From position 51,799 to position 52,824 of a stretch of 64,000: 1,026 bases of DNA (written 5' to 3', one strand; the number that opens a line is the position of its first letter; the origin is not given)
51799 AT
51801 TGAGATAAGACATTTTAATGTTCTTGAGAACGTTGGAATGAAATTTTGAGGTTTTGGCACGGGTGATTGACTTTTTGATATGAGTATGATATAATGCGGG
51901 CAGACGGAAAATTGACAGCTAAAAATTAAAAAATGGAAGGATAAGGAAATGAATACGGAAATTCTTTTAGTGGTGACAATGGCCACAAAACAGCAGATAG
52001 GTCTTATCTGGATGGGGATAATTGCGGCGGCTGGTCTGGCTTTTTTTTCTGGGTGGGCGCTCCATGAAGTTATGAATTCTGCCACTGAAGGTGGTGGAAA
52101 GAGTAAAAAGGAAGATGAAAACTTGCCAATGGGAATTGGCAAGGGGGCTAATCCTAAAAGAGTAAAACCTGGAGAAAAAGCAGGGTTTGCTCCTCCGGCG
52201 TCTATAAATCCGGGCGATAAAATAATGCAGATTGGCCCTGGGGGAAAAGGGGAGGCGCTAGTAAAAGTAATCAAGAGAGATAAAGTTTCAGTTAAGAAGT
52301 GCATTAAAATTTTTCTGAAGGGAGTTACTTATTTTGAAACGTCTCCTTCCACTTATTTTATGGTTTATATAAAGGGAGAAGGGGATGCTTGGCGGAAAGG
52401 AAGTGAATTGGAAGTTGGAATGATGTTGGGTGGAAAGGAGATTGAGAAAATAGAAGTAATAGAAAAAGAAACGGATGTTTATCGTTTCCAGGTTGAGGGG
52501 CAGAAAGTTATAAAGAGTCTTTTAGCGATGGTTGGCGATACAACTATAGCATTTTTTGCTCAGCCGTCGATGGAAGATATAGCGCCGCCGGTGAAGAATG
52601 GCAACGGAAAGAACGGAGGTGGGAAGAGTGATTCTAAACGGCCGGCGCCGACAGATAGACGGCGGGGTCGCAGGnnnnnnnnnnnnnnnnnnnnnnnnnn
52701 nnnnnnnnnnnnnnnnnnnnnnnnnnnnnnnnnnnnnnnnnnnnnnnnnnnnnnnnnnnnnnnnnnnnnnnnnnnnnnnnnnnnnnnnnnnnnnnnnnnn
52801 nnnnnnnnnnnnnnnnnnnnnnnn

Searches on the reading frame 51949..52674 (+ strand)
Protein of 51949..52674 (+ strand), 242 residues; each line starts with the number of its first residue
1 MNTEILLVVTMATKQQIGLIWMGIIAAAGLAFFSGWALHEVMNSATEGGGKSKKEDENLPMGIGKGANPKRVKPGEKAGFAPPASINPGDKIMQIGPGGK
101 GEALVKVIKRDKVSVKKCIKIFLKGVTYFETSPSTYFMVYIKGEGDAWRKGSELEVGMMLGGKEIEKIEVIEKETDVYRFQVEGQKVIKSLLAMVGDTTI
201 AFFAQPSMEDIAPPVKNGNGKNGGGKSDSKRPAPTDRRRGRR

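Call 17: search_protein_families(library=pfam, proteins=[window:51949-52674:+], max_evalue=0.001)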
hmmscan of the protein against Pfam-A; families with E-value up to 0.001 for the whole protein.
window:51949-52674:+ (242 aa): 0 families

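Call 76: search_protein_families(library=pfam, proteins=[window:51949-52674:+], max_evalue=1)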
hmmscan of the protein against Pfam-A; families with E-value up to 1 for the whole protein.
window:51949-52674:+ (242 aa): 1 family
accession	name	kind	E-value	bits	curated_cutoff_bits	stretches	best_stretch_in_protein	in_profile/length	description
PF16561.11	AMPK1_CBM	-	0.092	13.4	26.8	1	139-198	14-69/85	Glycogen recognition site of AMP-activated protein kinase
